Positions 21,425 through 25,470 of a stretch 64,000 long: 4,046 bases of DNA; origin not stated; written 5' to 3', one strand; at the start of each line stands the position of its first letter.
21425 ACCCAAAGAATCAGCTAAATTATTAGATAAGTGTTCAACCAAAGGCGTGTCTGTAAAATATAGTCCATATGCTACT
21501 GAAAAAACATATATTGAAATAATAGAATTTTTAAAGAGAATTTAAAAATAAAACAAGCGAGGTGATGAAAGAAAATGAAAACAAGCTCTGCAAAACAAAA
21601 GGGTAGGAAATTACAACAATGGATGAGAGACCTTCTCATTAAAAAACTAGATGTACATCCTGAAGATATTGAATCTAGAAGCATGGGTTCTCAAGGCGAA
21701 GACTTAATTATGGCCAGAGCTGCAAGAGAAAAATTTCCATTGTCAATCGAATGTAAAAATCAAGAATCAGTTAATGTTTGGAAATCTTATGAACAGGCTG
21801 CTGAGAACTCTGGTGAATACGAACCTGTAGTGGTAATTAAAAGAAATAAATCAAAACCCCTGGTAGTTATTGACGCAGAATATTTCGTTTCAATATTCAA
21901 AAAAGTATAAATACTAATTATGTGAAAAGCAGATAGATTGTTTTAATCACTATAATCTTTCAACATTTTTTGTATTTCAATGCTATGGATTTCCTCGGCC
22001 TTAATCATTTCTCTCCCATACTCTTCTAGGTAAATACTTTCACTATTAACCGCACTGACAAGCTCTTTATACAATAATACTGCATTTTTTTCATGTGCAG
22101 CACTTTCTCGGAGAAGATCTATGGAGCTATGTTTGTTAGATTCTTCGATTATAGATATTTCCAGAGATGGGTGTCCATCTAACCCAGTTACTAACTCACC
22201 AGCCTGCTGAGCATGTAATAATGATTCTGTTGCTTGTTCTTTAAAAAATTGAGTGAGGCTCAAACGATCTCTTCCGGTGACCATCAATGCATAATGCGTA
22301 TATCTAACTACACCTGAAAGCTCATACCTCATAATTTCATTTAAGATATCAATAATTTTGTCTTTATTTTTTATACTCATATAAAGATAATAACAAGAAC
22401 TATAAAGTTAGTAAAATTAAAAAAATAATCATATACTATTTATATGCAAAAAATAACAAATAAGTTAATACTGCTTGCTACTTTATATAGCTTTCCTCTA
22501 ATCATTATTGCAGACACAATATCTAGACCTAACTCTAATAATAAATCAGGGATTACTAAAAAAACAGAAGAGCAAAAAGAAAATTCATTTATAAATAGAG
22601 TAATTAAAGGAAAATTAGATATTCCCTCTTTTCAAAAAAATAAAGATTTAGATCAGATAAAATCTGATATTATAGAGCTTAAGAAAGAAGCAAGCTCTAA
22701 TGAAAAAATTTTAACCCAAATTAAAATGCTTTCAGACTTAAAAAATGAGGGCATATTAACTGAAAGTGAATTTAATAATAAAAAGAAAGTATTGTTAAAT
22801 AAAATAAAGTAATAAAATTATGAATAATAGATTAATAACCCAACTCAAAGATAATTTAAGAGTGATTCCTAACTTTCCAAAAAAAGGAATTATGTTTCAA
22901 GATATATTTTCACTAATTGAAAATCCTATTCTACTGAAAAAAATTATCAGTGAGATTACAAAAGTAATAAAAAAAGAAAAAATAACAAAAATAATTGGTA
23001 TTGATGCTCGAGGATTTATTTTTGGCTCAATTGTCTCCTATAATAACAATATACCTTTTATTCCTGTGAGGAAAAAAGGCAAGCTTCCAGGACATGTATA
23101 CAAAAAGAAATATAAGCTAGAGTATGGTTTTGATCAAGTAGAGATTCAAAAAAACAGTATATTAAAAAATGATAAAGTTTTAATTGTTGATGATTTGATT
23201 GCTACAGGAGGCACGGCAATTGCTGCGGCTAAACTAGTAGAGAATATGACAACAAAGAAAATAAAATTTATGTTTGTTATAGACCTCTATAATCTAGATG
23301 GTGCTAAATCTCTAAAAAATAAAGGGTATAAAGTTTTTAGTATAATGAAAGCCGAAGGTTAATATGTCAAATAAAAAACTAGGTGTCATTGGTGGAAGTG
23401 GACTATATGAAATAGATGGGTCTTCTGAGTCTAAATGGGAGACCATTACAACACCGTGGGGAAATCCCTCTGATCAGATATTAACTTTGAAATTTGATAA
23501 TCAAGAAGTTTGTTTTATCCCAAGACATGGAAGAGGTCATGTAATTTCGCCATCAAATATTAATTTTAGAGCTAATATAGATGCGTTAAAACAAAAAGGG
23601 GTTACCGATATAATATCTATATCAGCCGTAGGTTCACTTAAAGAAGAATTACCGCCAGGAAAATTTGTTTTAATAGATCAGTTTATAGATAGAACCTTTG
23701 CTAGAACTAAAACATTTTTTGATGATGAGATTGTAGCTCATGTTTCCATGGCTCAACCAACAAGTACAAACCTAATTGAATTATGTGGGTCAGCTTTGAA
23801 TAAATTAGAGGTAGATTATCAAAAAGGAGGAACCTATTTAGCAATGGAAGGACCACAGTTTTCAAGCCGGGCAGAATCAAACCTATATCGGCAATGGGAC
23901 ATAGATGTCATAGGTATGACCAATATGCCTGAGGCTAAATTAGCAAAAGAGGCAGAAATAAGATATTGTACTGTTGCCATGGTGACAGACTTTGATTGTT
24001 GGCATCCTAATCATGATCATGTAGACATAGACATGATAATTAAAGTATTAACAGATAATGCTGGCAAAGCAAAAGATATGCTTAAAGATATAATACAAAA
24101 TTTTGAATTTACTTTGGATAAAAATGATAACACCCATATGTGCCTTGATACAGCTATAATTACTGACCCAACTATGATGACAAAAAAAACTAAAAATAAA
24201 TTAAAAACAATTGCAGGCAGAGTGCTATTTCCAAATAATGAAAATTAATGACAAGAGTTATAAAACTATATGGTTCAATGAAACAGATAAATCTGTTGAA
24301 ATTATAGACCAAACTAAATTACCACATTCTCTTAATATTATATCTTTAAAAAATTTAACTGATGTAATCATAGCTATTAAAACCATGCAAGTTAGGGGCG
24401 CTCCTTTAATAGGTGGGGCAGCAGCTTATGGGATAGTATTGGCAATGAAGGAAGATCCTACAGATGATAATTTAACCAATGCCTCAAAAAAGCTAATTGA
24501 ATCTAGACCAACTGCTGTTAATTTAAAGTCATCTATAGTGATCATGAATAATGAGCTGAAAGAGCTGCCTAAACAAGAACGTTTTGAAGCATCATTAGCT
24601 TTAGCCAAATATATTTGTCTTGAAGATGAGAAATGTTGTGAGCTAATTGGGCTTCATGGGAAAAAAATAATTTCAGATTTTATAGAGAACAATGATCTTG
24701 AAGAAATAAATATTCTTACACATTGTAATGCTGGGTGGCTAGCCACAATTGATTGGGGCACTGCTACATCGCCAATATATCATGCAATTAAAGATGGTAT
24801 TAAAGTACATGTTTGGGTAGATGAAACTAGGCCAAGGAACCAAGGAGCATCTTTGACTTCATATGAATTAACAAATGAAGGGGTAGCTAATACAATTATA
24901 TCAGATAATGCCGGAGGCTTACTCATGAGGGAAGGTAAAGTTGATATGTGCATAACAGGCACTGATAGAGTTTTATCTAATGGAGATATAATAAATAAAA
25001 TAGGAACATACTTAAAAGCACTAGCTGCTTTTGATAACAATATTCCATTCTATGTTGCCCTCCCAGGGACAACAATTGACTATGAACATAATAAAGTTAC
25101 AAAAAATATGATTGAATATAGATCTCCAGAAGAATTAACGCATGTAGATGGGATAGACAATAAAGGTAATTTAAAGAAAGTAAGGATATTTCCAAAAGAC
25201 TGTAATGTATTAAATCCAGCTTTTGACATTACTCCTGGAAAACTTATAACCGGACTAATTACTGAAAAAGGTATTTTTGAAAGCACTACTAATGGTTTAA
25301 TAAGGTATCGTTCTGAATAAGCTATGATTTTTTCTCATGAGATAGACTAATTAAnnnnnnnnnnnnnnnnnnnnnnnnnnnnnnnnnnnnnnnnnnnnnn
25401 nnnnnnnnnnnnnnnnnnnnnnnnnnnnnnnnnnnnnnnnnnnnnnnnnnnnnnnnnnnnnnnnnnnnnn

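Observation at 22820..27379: apt-mtnP-mtnA operon faces a class-II-aldolase/SDR fusion: candidate single-polypeptide DHAP shunt for MTA and 5'-deoxyadenosine salvage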

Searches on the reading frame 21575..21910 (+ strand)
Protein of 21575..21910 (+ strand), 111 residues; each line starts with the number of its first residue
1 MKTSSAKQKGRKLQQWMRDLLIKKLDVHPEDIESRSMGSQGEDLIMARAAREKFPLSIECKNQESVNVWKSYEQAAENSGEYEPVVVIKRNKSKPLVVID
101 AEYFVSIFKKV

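Call 3: search_protein_families(library=pfam, proteins=[window:21575-21910:+])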
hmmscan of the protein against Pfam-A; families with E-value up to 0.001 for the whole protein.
window:21575-21910:+ (111 aa): 1 family
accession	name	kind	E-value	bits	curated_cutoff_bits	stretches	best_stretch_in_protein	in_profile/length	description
PF24608.2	PDDEXK_15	-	3.7e-05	24.1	27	1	43-103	45-115/164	Phage putative PDDEXK endonuclease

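Call 4: search_protein_families(library=ncbifam, proteins=[window:21575-21910:+])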
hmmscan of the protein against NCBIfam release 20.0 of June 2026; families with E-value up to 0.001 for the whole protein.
window:21575-21910:+ (111 aa): 0 families

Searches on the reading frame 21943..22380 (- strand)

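Call 3: search_protein_families(library=pfam, proteins=[window:21943-22380:-])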
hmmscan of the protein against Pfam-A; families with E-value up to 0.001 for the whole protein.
window:21943-22380:- (145 aa): 2 families
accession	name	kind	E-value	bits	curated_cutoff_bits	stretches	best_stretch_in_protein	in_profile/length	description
PF00210.30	Ferritin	-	5.9e-14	52.6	24.5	1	10-141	1-137/142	Ferritin-like domain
PF02915.23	Rubrerythrin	-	6.8e-07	30.2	22.8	0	88-143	1-56/137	Rubrerythrin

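Call 4: search_protein_families(library=ncbifam, proteins=[window:21943-22380:-])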
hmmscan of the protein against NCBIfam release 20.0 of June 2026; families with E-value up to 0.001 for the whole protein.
window:21943-22380:- (145 aa): 2 families
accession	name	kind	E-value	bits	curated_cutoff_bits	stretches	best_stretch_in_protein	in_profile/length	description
NF052461.1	DNAProtecDpsACyan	equivalog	0.00025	20.8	300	1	9-80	28-99/176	DNA starvation/stress protection protein DpsA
NF010172.0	PRK13654.1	subfamily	0.00087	18.5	391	0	77-143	81-147/361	magnesium-protoporphyrin IX monomethyl ester cyclase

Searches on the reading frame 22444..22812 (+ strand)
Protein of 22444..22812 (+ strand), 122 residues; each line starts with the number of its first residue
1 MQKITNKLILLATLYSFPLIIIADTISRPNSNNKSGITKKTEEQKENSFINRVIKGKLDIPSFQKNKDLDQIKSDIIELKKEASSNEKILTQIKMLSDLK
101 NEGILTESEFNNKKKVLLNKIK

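Call 3: search_protein_families(library=pfam, proteins=[window:22444-22812:+])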
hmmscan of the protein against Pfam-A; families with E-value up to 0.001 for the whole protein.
window:22444-22812:+ (122 aa): 1 family
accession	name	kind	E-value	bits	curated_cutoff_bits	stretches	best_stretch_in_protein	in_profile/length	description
PF09851.14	SHOCT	-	2e-06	27.8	27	1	91-118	1-28/28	Short C-terminal domain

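Call 4: search_protein_families(library=ncbifam, proteins=[window:22444-22812:+])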
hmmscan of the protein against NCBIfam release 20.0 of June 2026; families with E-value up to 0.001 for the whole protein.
window:22444-22812:+ (122 aa): 0 families

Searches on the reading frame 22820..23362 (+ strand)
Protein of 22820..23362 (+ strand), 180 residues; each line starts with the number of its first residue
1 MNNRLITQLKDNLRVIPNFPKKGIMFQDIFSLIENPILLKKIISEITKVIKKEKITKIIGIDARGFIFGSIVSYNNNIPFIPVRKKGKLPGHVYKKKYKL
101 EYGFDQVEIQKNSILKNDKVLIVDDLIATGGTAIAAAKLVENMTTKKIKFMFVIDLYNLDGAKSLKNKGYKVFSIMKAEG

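Call 3: search_protein_families(library=pfam, proteins=[window:22820-23362:+])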
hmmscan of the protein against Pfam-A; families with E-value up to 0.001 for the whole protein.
window:22820-23362:+ (180 aa): 3 families
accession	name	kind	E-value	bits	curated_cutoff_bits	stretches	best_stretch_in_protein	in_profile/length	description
PF00156.33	Pribosyltran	-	3.1e-15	56.3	26.3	1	35-174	8-142/158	Phosphoribosyl transferase domain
PF14681.12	UPRTase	-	1.3e-05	25.2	27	1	114-155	118-160/206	Uracil phosphoribosyltransferase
PF24390.1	PRTase-CE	-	5.1e-05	23.7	27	1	56-170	43-160/253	PRTase-CE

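Call 4: search_protein_families(library=ncbifam, proteins=[window:22820-23362:+])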
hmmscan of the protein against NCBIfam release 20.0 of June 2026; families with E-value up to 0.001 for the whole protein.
window:22820-23362:+ (180 aa): 27 families (the best 25 are shown)
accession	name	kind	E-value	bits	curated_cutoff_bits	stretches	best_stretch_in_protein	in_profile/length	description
NF002634.0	PRK02304.1-3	equivalog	1.1e-60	204.4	170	1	6-179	7-180/182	adenine phosphoribosyltransferase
NF002636.0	PRK02304.1-5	equivalog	2.8e-59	199.5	125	1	7-176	7-174/176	adenine phosphoribosyltransferase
TIGR01090.1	apt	equivalog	1.5e-58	197.6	185.85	1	9-177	1-168/169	adenine phosphoribosyltransferase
NF002632.0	PRK02304.1-1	equivalog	1e-54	185.1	243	1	3-179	5-181/183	adenine phosphoribosyltransferase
NF002633.0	PRK02304.1-2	equivalog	1.2e-49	168.4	224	1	8-177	2-169/172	adenine phosphoribosyltransferase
NF009211.0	PRK12560.1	equivalog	4.3e-36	124.5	188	1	5-178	2-176/187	adenine phosphoribosyltransferase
NF002635.0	PRK02304.1-4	subfamily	1e-20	74.1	146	1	35-177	35-173/188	adenine phosphoribosyltransferase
NF040646.1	HPT_Archaea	equivalog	2.5e-20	72.8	200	1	35-178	35-174/184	hypoxanthine/guanine phosphoribosyltransferase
NF006671.0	PRK09219.1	equivalog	6e-15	55.2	177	1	36-177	32-177/192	xanthine phosphoribosyltransferase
TIGR01744.1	XPRTase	equivalog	1.9e-12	47.2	164.45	1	35-177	31-177/191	xanthine phosphoribosyltransferase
NF002095.0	PRK00934.1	equivalog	2.4e-09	36.8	296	1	102-170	189-258/287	ribose-phosphate diphosphokinase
NF001815.0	PRK00553.1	equivalog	6.6e-09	35.3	484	1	115-166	216-267/332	ribose-phosphate pyrophosphokinase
TIGR00336.1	pyrE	equivalog_domain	9.8e-09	35.2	106.8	1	26-178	25-170/173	orotate phosphoribosyltransferase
TIGR01743.1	purR_Bsub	equivalog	2.4e-08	33.3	258.7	1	4-150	84-227/268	pur operon repressor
NF006328.0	PRK08558.1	equivalog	2.8e-08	33.7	184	1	26-158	83-217/238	adenine phosphoribosyltransferase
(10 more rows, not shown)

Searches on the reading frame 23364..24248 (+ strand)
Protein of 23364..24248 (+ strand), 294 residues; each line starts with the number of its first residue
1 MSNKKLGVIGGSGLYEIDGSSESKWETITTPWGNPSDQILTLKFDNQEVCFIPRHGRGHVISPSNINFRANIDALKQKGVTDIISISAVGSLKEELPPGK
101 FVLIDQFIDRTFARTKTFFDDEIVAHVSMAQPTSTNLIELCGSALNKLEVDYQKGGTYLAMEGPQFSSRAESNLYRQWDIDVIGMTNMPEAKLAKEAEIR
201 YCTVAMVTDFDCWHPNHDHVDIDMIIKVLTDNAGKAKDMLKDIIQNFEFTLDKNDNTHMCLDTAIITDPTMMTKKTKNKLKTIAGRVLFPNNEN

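Call 3: search_protein_families(library=pfam, proteins=[window:23364-24248:+])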
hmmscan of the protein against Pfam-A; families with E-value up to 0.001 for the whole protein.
window:23364-24248:+ (294 aa): 1 family
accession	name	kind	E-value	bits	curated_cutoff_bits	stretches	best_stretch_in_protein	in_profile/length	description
PF01048.26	PNP_UDP_1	-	1.6e-40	139.4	25.1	1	5-244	1-232/233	Phosphorylase superfamily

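Call 4: search_protein_families(library=ncbifam, proteins=[window:23364-24248:+])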
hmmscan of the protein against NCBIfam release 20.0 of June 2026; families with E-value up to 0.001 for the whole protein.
window:23364-24248:+ (294 aa): 11 families
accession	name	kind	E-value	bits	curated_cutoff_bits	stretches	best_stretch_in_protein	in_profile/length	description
NF006492.0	PRK08931.1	equivalog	6.6e-132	439.3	437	1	2-288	2-289/291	S-methyl-5'-thioadenosine phosphorylase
NF005657.0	PRK07432.1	equivalog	1.8e-97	326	453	1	1-284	1-286/291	S-methyl-5'-thioadenosine phosphorylase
TIGR01694.1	MTAP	equivalog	1.5e-90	302.8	274.85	1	6-245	2-239/240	S-methyl-5'-thioadenosine phosphorylase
NF006334.0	PRK08564.1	equivalog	1.6e-82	276.6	382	1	4-261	8-262/267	S-methyl-5'-thioadenosine phosphorylase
NF005876.0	PRK07823.1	equivalog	1.5e-65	221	306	1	3-250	5-248/267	S-methyl-5'-thioadenosine phosphorylase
NF006599.0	PRK09136.1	equivalog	4.7e-60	202.8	223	1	6-245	4-245/247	S-methyl-5'-thioinosine phosphorylase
NF006054.0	PRK08202.1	equivalog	2.6e-23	82.9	218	1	44-246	72-273/274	purine-nucleoside phosphorylase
TIGR01697.1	PNPH-PUNA-XAPA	subfamily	2.3e-19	69.7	197.1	1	42-245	46-247/247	inosine/guanosine/xanthosine phosphorylase family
TIGR01700.1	PNPH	equivalog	6e-16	58.6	293.35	1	71-244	74-248/249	purine nucleoside phosphorylase I, inosine and guanosine-specific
TIGR01698.1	PUNP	equivalog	6.6e-14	51.9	302.6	1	56-212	58-213/245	purine-nucleoside phosphorylase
TIGR01699.1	XAPA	equivalog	4.1e-07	29.8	370.9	1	47-210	49-214/248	xanthosine phosphorylase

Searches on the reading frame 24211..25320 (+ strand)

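Call 3: search_protein_families(library=pfam, proteins=[window:24211-25320:+])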
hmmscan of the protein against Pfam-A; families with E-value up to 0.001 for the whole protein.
window:24211-25320:+ (369 aa): 1 family
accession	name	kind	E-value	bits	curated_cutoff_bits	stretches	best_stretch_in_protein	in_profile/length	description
PF01008.23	IF-2B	-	8.1e-62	209.4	22.4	1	60-357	1-279/280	Initiation factor 2 subunit family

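Call 4: search_protein_families(library=ncbifam, proteins=[window:24211-25320:+])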
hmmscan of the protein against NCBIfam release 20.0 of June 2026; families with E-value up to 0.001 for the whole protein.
window:24211-25320:+ (369 aa): 8 families
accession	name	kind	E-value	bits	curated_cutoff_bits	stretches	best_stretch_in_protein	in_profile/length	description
NF004326.0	PRK05720.1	subfamily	5.7e-126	420.1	271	1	10-359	4-343/358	s-methyl-5-thioribose-1-phosphate isomerase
TIGR00512.1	salvage_mtnA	equivalog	2.1e-113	378.7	279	1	19-357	2-334/335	S-methyl-5-thioribose-1-phosphate isomerase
TIGR00524.1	eIF-2B_rel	subfamily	3.1e-87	292.5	185.85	1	47-357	2-302/303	S-methyl-5-thioribose-1-phosphate isomerase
NF004700.0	PRK06036.1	equivalog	4.1e-85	285.8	528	1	18-358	2-330/339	S-methyl-5-thioribose-1-phosphate isomerase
NF004436.0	PRK05772.1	equivalog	1.1e-71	242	521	1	22-358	21-351/363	S-methyl-5-thioribose-1-phosphate isomerase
TIGR00511.1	ribulose_e2b2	equivalog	1.3e-41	142.9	314.1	1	51-357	4-287/301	ribose 1,5-bisphosphate isomerase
NF006210.0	PRK08335.1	equivalog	6.6e-20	71.5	339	1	49-356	6-269/275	translation initiation factor IF-2B subunit alpha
NF004994.0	PRK06372.1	equivalog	3.1e-12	46.4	249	1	200-360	111-250/253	translation initiation factor IF-2B subunit delta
